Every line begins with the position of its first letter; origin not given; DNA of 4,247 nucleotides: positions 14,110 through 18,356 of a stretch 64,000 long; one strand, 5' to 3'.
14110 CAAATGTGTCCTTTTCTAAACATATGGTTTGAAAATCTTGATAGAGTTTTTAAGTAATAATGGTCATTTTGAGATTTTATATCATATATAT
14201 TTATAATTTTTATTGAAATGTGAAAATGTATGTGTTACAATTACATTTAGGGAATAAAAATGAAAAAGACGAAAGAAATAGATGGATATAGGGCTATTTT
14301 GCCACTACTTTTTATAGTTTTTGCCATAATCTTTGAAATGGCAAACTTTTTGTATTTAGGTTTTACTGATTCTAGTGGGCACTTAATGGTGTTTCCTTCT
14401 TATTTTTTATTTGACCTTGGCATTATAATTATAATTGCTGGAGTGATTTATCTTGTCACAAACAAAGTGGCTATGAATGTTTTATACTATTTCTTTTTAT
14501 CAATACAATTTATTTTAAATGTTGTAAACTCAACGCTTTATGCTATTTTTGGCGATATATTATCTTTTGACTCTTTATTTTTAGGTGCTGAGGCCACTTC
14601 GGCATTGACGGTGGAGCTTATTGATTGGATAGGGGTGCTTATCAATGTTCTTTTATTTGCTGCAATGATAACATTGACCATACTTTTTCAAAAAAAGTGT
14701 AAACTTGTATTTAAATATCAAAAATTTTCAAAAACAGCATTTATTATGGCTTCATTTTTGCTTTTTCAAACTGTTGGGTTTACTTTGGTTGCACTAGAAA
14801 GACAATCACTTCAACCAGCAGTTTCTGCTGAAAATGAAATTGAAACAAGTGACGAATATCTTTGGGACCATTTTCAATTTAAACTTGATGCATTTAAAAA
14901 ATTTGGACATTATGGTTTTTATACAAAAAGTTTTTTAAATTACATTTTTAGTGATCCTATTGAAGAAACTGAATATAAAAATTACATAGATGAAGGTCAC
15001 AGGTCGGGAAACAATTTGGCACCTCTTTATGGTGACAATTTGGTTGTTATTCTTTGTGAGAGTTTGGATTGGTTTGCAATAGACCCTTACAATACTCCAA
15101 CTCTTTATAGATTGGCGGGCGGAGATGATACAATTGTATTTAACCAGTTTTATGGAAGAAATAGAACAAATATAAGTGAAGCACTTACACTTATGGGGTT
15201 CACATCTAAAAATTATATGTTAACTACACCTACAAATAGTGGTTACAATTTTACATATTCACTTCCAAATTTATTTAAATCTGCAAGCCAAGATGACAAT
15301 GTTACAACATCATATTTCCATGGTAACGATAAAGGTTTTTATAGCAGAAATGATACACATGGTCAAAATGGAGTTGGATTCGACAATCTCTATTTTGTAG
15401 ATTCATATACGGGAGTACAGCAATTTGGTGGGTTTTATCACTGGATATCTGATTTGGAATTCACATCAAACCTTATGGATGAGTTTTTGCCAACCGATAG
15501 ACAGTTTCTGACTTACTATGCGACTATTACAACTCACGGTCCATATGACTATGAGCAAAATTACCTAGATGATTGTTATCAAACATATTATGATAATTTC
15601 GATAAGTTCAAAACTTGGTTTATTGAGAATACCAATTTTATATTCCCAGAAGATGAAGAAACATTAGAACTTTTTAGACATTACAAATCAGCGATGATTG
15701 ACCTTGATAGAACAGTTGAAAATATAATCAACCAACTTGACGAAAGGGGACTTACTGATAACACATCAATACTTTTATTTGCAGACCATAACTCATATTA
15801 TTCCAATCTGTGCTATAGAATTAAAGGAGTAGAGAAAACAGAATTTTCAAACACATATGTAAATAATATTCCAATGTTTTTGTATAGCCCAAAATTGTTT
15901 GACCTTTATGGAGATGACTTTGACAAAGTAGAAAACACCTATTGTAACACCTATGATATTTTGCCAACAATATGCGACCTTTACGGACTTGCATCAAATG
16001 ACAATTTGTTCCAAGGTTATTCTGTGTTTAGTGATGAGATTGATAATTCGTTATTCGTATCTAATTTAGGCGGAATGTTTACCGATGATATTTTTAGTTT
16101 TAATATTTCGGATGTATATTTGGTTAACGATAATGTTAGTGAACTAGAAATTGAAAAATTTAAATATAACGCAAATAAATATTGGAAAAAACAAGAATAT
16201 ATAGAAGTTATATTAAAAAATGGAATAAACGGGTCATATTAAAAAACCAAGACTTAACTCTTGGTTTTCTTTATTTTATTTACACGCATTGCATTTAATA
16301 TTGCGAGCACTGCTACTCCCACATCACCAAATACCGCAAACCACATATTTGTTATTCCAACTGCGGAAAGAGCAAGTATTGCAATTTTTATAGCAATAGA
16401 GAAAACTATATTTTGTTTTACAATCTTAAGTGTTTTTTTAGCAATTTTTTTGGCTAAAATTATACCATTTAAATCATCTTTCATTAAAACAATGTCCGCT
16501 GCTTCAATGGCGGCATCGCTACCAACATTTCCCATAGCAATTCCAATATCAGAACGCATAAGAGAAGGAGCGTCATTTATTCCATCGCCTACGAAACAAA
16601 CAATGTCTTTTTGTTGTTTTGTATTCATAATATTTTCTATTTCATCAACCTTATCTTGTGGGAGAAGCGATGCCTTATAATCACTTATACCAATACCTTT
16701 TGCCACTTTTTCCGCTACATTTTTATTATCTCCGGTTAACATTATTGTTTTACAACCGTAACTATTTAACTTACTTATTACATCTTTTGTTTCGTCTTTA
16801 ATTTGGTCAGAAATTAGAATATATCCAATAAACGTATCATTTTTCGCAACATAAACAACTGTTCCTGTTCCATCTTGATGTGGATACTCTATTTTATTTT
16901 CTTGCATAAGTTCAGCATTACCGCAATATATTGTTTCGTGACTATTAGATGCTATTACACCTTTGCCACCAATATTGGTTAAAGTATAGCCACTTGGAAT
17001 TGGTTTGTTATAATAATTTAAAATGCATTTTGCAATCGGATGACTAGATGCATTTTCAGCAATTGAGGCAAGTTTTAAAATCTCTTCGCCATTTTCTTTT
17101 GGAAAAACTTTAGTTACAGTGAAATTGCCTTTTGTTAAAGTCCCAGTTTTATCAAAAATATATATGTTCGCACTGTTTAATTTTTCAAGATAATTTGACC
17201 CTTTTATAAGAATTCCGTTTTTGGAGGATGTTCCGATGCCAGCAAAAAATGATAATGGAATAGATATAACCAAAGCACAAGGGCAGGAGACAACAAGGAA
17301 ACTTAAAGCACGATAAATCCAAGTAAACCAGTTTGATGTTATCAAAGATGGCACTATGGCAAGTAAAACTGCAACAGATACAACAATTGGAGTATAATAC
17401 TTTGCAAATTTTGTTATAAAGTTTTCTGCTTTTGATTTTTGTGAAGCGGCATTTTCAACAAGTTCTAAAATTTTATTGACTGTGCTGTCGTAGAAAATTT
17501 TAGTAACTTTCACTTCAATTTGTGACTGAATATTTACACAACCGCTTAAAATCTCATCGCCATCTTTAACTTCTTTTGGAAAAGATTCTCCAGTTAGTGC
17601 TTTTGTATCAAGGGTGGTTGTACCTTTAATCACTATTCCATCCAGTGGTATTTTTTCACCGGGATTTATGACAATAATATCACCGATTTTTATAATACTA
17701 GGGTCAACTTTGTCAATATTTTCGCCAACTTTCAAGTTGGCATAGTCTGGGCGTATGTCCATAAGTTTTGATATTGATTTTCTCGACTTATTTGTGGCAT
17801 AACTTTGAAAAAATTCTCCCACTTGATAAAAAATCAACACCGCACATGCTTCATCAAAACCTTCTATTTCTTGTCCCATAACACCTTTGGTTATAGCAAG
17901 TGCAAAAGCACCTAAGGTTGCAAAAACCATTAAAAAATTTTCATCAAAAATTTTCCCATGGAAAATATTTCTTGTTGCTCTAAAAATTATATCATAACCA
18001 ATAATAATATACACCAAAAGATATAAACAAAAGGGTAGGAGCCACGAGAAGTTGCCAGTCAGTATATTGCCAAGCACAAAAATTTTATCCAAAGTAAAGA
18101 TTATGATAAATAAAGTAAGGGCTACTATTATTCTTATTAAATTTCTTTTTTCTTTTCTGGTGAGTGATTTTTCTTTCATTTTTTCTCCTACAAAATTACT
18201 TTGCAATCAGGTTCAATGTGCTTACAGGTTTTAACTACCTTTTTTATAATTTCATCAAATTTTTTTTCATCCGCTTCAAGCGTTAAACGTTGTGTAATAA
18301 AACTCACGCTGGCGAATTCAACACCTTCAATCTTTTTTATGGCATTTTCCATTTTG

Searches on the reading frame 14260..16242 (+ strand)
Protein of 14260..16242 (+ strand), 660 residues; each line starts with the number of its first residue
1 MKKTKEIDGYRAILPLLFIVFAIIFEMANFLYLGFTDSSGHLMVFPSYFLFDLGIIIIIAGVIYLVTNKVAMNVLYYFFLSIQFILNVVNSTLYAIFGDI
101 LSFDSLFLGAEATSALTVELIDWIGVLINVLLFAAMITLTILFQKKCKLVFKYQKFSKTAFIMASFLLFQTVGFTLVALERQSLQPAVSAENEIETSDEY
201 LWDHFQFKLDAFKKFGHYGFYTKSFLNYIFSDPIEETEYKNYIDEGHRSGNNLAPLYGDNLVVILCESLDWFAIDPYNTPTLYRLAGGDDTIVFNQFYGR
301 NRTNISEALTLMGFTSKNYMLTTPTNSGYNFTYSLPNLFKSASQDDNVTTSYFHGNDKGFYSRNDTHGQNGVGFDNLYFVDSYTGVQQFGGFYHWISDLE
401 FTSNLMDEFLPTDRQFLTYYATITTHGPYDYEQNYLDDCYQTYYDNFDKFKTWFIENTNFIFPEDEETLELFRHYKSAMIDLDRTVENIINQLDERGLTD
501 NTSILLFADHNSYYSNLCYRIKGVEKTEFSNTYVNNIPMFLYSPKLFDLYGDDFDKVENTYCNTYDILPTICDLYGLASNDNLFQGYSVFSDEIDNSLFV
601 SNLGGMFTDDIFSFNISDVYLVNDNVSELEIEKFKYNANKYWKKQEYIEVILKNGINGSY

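Call 33: search_protein_families(library=pfam, proteins=[window:14260-16242:+], max_evalue=0.001)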
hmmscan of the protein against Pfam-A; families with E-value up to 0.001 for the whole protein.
window:14260-16242:+ (660 aa): 2 families
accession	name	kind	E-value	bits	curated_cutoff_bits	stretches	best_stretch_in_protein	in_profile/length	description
PF00884.28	Sulfatase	-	5.2e-25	88.8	25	1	260-576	2-300/301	Sulfatase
PF01663.27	Phosphodiest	-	0.00016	21.8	23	1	463-510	179-219/342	Type I phosphodiesterase / nucleotide pyrophosphatase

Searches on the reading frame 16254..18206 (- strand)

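Call 33: search_protein_families(library=pfam, proteins=[window:16254-18206:-], max_evalue=0.001)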
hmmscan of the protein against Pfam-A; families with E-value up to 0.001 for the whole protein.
window:16254-18206:- (650 aa): 3 families
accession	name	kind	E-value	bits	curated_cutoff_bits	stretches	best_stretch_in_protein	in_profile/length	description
PF00122.25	E1-E2_ATPase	-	3.6e-49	167.2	28.1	1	153-329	4-180/181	E1-E2 ATPase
PF00702.32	Hydrolase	-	1.8e-28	100.7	26.4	1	348-549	3-187/191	haloacid dehalogenase-like hydrolase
PF08282.18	Hydrolase_3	-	4.5e-05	23.7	20.9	1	519-583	188-252/255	haloacid dehalogenase-like hydrolase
